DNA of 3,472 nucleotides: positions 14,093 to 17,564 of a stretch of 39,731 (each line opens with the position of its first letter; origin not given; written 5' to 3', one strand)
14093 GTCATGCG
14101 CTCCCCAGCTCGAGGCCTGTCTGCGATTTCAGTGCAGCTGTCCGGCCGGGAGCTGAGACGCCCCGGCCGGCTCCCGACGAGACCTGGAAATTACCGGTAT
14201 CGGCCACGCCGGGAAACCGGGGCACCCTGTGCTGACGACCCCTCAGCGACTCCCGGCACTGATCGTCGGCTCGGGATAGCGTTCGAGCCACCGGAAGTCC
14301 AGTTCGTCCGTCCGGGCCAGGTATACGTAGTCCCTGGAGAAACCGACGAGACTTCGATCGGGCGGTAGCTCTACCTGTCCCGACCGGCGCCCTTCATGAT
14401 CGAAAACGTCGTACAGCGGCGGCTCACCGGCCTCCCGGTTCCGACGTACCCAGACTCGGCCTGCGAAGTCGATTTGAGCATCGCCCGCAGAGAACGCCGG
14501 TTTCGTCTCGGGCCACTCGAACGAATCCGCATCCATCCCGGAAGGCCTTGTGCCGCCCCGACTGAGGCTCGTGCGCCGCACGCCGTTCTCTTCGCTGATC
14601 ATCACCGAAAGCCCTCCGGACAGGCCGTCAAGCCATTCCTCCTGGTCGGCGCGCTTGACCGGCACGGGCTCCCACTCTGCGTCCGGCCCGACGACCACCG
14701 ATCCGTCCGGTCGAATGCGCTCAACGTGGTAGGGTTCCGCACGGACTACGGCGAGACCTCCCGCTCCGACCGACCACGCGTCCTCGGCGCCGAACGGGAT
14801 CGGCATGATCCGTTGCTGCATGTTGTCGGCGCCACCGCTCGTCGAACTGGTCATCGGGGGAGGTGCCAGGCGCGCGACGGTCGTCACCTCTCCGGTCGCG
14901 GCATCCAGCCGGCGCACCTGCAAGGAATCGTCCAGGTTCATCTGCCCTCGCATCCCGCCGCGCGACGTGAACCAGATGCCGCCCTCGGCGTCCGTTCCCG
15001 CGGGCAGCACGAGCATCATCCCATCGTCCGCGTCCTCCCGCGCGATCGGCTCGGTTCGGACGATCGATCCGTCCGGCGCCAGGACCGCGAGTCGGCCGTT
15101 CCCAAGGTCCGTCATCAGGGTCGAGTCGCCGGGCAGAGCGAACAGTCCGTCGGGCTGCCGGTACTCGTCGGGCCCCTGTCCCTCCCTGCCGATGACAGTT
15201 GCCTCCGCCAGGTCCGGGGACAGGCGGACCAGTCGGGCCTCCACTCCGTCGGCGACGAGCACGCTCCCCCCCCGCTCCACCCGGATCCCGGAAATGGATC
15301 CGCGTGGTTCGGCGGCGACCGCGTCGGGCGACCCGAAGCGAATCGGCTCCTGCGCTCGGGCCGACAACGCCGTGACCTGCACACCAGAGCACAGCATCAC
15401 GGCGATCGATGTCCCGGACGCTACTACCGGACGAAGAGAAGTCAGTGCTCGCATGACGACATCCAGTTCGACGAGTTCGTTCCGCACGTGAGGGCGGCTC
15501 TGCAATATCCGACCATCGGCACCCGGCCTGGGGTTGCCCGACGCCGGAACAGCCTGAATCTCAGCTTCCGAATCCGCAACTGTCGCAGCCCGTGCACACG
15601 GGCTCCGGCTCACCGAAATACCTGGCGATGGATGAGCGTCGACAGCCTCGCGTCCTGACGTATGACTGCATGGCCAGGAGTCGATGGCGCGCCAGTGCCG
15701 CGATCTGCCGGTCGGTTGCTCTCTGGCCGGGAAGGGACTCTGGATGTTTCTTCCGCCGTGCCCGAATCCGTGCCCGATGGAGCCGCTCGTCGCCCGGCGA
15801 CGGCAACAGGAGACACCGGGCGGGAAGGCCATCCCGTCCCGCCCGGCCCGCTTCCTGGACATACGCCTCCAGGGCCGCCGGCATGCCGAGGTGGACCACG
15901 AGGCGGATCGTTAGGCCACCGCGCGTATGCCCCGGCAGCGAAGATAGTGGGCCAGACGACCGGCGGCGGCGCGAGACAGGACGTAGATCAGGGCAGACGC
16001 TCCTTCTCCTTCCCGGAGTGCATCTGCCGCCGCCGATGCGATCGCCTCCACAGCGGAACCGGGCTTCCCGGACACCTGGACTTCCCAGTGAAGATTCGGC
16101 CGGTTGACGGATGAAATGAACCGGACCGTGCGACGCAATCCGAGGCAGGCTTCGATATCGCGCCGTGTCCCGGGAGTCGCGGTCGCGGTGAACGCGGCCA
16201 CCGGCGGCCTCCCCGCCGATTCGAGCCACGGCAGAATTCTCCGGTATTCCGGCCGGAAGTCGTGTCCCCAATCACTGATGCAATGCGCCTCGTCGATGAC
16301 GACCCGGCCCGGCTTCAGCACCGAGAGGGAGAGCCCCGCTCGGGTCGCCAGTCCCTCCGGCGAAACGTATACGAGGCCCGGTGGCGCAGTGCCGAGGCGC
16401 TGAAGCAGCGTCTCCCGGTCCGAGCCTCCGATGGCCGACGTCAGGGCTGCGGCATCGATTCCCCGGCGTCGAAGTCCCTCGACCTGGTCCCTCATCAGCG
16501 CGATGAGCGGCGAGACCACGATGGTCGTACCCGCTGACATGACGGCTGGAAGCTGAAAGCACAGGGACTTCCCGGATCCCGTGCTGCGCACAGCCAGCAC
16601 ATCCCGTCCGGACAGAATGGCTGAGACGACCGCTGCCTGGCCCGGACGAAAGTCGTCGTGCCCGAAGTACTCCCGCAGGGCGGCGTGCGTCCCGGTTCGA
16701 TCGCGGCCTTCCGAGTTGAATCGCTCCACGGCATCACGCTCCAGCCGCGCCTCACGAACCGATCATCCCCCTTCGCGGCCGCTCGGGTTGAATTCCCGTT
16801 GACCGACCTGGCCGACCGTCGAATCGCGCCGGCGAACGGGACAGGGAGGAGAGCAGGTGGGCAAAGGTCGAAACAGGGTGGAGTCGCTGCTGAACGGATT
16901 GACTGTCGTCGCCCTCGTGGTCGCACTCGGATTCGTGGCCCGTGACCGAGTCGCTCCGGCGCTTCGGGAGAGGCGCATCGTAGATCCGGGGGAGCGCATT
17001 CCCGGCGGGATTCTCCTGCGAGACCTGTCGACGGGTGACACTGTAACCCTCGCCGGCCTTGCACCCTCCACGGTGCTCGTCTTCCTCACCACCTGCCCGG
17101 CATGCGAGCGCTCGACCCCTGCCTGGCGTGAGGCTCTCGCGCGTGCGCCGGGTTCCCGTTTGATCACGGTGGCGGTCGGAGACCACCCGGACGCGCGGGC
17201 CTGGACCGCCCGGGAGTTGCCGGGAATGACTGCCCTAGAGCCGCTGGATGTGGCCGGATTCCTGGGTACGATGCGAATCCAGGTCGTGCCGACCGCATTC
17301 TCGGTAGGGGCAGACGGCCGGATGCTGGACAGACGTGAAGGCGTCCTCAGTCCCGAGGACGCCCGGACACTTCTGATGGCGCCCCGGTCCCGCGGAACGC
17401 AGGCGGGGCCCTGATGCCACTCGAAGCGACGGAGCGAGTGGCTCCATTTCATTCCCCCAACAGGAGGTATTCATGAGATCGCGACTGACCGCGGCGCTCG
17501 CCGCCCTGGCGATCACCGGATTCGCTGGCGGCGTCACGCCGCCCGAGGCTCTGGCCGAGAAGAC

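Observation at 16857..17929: Operon of a membrane-anchored CxxC thioredoxin-fold protein and two tandem paralogous signal-peptide 6-Cys mini-proteins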

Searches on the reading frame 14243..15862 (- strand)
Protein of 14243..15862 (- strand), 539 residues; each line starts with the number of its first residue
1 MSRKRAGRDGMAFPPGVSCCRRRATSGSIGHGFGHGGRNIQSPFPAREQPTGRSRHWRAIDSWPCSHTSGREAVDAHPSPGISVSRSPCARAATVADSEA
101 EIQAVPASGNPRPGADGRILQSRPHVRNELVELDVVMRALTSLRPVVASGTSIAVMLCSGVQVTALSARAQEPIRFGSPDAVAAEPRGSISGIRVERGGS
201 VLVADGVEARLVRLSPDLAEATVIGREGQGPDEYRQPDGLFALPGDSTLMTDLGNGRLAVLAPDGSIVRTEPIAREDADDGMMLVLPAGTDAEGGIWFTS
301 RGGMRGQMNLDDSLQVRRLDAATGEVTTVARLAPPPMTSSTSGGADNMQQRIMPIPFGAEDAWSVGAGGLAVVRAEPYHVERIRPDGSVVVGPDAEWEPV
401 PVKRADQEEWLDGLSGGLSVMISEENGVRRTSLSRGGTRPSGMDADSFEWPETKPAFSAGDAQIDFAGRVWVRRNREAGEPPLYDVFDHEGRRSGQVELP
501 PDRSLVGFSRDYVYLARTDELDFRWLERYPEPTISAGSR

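Call 3: search_protein_families(library=pfam, proteins=[window:14243-15862:-], max_evalue=1)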
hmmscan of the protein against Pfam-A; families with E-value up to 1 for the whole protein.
window:14243-15862:- (539 aa): 0 families

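Call 48: search_protein_families(library=ncbifam, proteins=[window:14243-15862:-], max_evalue=0.1)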
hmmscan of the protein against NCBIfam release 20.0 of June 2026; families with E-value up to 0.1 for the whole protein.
window:14243-15862:- (539 aa): 1 family
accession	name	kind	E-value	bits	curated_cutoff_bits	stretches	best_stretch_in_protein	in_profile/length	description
NF035926.1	scyF_NHL_VPEP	equivalog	0.037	13.2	350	1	191-269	202-281/376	scytonemin biosynthesis PEP-CTERM protein ScyF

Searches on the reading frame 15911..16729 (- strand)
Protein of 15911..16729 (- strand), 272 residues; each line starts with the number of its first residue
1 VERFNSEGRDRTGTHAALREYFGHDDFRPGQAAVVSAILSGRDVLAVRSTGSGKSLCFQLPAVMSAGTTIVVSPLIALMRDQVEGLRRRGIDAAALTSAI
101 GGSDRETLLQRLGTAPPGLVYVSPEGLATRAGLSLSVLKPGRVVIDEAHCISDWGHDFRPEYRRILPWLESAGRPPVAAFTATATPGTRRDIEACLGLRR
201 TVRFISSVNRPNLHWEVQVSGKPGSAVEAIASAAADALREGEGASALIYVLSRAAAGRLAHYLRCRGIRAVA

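Call 3: search_protein_families(library=pfam, proteins=[window:15911-16729:-], max_evalue=1)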
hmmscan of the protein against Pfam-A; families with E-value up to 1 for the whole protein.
window:15911-16729:- (272 aa): 2 families
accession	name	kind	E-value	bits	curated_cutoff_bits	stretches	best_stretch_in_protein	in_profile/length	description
PF00270.35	DEAD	-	3e-28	99.1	26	1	28-185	1-161/167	DEAD/DEAH box helicase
PF04851.21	ResIII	-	0.066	13.6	22.5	1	27-183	4-161/164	Type III restriction enzyme, res subunit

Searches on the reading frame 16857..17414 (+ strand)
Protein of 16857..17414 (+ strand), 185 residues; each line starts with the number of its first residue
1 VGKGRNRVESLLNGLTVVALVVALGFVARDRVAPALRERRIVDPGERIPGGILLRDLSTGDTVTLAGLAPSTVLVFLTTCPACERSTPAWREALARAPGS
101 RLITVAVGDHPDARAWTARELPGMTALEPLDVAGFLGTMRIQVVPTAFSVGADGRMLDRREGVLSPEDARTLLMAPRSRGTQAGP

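Call 3: search_protein_families(library=pfam, proteins=[window:16857-17414:+], max_evalue=1)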
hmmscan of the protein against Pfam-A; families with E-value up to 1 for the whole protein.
window:16857-17414:+ (185 aa): 2 families
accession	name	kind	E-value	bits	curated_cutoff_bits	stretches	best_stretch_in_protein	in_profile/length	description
PF08534.16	Redoxin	-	0.011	16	26.6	1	57-128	15-93/148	Redoxin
PF06110.17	TXD17-like_Trx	-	0.064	13.4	23.1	1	80-112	38-71/119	Thioredoxin domain-containing protein 17-like, thioredoxin domain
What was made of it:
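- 16857..17414 (+): Membrane-anchored TlpA/ResA/CcmG-type thioredoxin-fold protein, 185 aa. Active site is CPAC at residues 80-83, with a cis-Pro loop at VVP(145)T. Pfam Redoxin reaches only 16 bits against a cut-off of 26.6 (call 3).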

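Call 4: search_protein_families(library=ncbifam, proteins=[window:16857-17414:+], max_evalue=1)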
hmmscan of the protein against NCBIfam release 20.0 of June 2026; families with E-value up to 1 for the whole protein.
window:16857-17414:+ (185 aa): 2 families
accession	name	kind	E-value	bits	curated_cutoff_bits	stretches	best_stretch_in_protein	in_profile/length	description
TIGR00385.1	dsbE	subfamily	0.21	11.2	123.15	1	71-172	66-166/173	DsbE family thiol:disulfide interchange protein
NF041202.1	StoA_CxxC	exception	0.27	11.1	210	1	59-156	42-144/163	endospore biogenesis thiol-disulfide oxidoreductase StoA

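Call 13: find_homologous_proteins(query=window:16857-17411:+, max_evalue=0.001)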
Query window:16857-17411:+ (185 aa): 14 proteins with E <= 0.001 among 3910 candidates.
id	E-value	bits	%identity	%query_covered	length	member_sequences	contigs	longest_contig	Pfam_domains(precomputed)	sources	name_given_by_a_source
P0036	4.1e-111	387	99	100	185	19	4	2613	-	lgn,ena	-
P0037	7.8e-101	353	91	100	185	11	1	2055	-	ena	-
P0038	1.1e-96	340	88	100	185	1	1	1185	-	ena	-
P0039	3.0e-89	316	80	100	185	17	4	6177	-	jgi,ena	-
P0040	9.0e-86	304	78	100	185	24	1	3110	-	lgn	-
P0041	1.5e-82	294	75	100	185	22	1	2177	-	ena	-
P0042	2.0e-82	293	73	100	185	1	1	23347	-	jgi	jgi:hypothetical protein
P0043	1.3e-80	288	74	99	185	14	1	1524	-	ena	-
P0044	7.2e-78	279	73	99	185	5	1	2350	-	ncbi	ncbi:MAG: TlpA family protein disulfide reductase [Gemmatimonadota bacterium]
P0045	1.2e-76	275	72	100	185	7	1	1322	-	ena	-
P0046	4.8e-76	273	72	99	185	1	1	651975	-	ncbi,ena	-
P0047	2.9e-75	270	73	95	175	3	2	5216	-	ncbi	-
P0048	7.4e-71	256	68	99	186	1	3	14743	-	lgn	-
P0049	9.2e-20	89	35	89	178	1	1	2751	PF08534.17,PF00578.28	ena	-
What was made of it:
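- On TlpA/ResA/CcmG-type thioredoxin-fold oxidoreductases: This is a divergent subfamily, although one MAG annotation does call a homologue a TlpA family protein (call 13).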

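Call 17: find_encoding_contigs(protein=P0049, flank=6000, max_places=3)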
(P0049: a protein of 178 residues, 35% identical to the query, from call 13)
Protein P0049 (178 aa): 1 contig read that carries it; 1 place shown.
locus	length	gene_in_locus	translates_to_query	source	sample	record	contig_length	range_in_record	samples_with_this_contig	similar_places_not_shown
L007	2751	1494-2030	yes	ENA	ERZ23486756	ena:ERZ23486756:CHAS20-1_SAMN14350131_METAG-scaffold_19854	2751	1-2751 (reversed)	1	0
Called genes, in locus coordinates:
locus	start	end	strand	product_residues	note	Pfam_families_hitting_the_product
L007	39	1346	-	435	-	PF00270:DEAD, PF00271:Helicase_C, PF16124:RecQ_Zn_bind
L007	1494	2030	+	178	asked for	PF08534:Redoxin (weak), PF00578:AhpC-TSA (weak)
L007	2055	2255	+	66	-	-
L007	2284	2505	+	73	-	-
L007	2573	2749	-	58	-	?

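Call 23: search_solved_structures(query=A6, max_evalue=1, show_alignments=2)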
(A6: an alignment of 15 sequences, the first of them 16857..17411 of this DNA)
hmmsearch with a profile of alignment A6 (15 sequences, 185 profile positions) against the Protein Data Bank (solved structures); distinct sequences matched with E-value up to 1: 36.
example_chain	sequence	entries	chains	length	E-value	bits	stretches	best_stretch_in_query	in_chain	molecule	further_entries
2m72_A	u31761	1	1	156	4.2e-06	29.5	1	60-169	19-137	Uncharacterized thioredoxin-like protein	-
3erw_A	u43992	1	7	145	4.5e-06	29.4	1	53-170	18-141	Sporulation thiol-disulfide oxidoreductase A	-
3c71_A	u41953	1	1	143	3.4e-05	26.5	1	58-170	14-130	Thiol-disulfide oxidoreductase resA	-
3kcm_A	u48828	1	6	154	0.00038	23.1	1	58-167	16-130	Thioredoxin family protein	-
2h1b_A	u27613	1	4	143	0.00074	22.1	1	58-170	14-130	Thiol-disulfide oxidoreductase resA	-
3c73_A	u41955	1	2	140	0.00078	22.1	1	58-170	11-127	Thiol-disulfide oxidoreductase resA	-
1st9_A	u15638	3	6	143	0.00094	21.8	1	58-170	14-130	Thiol-disulfide oxidoreductase resA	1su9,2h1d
2f9s_A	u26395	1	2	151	0.001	21.7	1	58-170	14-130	Thiol-disulfide oxidoreductase resA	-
3gl3_A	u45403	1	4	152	0.005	19.5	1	63-163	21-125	Putative Thiol:disulfide interchange protein DsbE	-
2lja_A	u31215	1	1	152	0.0065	19.1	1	59-159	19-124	Putative thiol-disulfide oxidoreductase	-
8t4c_A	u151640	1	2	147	0.0066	19.1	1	58-159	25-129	Thioredoxin oxidoreductase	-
2h1a_A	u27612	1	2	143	0.017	17.7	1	58-170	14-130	Thiol-disulfide oxidoreductase resA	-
2h19_A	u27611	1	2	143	0.028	17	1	58-170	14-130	Thiol-disulfide oxidoreductase resA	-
3ios_A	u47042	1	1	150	0.029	17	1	69-178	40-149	Disulfide bond forming protein (DsbF)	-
9fov_A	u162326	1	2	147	0.031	16.9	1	49-157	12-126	Tryparedoxin, putative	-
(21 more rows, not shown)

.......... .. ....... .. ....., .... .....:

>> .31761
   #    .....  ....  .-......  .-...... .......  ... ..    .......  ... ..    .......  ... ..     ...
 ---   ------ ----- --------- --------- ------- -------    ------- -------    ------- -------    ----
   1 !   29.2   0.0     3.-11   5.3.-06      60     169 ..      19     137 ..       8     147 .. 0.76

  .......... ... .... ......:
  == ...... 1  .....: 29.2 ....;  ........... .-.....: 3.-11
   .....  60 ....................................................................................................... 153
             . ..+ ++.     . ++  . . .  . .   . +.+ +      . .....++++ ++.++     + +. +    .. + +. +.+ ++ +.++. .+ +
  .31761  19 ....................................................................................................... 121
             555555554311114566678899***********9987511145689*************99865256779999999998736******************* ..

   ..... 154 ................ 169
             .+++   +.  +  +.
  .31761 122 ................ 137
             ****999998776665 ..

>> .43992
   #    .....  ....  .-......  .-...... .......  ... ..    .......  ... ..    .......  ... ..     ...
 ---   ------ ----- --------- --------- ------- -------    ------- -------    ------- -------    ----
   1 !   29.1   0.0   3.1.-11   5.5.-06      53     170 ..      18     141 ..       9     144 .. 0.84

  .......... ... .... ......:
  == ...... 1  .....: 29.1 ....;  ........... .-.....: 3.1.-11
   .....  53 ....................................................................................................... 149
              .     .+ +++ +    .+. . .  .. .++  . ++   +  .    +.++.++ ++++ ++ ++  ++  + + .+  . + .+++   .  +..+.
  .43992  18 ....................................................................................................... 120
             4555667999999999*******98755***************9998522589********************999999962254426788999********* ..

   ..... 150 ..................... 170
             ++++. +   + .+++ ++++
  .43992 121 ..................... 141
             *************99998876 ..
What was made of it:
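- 16857..17414 (+): Profile against PDB hits an uncharacterised thioredoxin-like protein (2m72) and StoA at E 4e-6, and ResA at 3e-5 (call 23).
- On TlpA/ResA/CcmG-type thioredoxin-fold oxidoreductases: It aligns with the corresponding IP residues of StoA (3erw) and of an uncharacterised thioredoxin-like protein (2m72) in the profile alignment (call 23).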

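Call 32: predict_structure(alignment_id=A6)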
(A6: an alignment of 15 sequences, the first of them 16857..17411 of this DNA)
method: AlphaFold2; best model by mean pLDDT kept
length: 185 residues; sequences in the alignment: 15
mean_pLDDT: 83.2   pTM: 0.73
mean pLDDT of the five models: 83.2, 83.1, 81.8, 81.3, 79.9
residues with pLDDT >= 90: 108; 70-90: 38; 50-70: 31; < 50: 8
segments of 3 or more residues with pLDDT < 50: 1-3
pLDDT, mean of each block of 10 residues (from residue 1): 53 70 66 51 81 94 93 93 93 92 89 89 94 92 94 91 95 84 52
secondary structure, 60 per line:
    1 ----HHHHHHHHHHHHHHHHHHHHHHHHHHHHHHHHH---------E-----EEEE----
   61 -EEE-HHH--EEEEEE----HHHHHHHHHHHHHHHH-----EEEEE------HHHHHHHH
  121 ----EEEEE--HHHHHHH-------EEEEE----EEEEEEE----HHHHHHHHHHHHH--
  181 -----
elements in order: H5-37 E53-56 E62-64 E71-76 H81-96 E102-106 H113-120 E125-129 H132-138 E146-150 E155-161 H166-178
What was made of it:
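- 16857..17414 (+): AF2 mean pLDDT is 83, with an N-terminal helix at 5-37 followed by a Trx fold (call 32).
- On TlpA/ResA/CcmG-type thioredoxin-fold oxidoreductases: AF2 pLDDT 83 with β-α-β topology (call 32).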

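Call 37: fold_search(model_id=the predicted structure, library=pdb)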
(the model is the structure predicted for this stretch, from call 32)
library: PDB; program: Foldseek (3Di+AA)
matches with E <= 10: 1240; with E <= 0.001: 265
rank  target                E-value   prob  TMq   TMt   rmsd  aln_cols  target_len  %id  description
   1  3hdc                  4.0e-08  1.00  0.58  0.70   3.3       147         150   22  The crystal structure of thioredoxin protein from Geobacter metallireducens (released 2009-05-26)
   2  4nmu_A                4.5e-08  1.00  0.58  0.70   3.1       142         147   18  Crystal Structure of Thiol-disulfide Oxidoreductase from Bacillus str. 'Ames Ancestor' (released 2013-12-18)
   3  2h19_A                5.9e-08  1.00  0.56  0.71   3.1       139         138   17  Crystal Structure of ResA Cys77Ala Variant (released 2006-09-19)
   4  3c73_A                1.3e-07  1.00  0.55  0.71   3.2       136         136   18  Structure of CEHC variant ResA (released 2008-08-12)
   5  3kcm_D                1.4e-07  1.00  0.54  0.67   3.8       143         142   23  The crystal structure of thioredoxin protein from Geobacter metallireducens (released 2009-11-10)
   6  2h1a_A                1.5e-07  1.00  0.55  0.71   3.1       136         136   17  ResA C74A Variant (released 2006-09-19)
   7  3ia1_A                1.6e-07  1.00  0.52  0.64   3.8       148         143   23  Crystal structure of thio-disulfide isomerase from Thermus thermophilus (released 2009-07-21)
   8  1st9_B                2.0e-07  1.00  0.56  0.74   3.0       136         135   18  Crystal Structure of a Soluble Domain of ResA in the Oxidised Form (released 2004-05-11)
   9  3gl3_C                2.1e-07  1.00  0.52  0.66   3.6       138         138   22  Crystal structure of a putative Thiol:disulfide interchange protein DsbE from Chlorobium tepidum (released 2009-03-31)
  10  3me7_A                2.2e-07  1.00  0.58  0.63   3.4       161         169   17  Crystal structure of putative electron transport protein aq_2194 from Aquifex aeolicus VF5 (released 2010-04-14)
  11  1su9_B                2.4e-07  1.00  0.55  0.71   3.2       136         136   17  Reduced structure of the soluble domain of ResA (released 2004-05-11)
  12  1su9_A                2.5e-07  1.00  0.57  0.74   3.0       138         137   17  Reduced structure of the soluble domain of ResA (released 2004-05-11)
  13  2yp6_A                3.3e-07  1.00  0.55  0.68   3.5       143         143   20  Crystal structure of the pneumoccocal exposed lipoprotein thioredoxin sp_1000 (Etrx2) from Streptococcus pneumoniae st (released 2013-10-30)
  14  4nmu_B                3.5e-07  1.00  0.57  0.73   3.2       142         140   18  Crystal Structure of Thiol-disulfide Oxidoreductase from Bacillus str. 'Ames Ancestor' (released 2013-12-18)
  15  3kcm_E                3.7e-07  1.00  0.50  0.63   3.4       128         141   23  The crystal structure of thioredoxin protein from Geobacter metallireducens (released 2009-11-10)
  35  3erw_G                1.7e-06  1.00  0.53  0.70   3.3       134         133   13  Crystal Structure of StoA from Bacillus subtilis (released 2009-01-20)
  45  3erw_F                4.2e-06  1.00  0.51  0.68   3.3       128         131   14  Crystal Structure of StoA from Bacillus subtilis (released 2009-01-20)
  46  3erw_A                4.4e-06  1.00  0.52  0.68   3.4       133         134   14  Crystal Structure of StoA from Bacillus subtilis (released 2009-01-20)
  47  3erw_C                4.7e-06  1.00  0.51  0.68   3.3       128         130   14  Crystal Structure of StoA from Bacillus subtilis (released 2009-01-20)
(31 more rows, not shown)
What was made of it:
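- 16857..17414 (+): Foldseek best hits at E about 1e-7 are thioredoxin-family proteins and ResA; CcmG and TlpA follow at about 1e-6 (call 37).
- Its fold and family are given by calls 23, 32 and 37.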
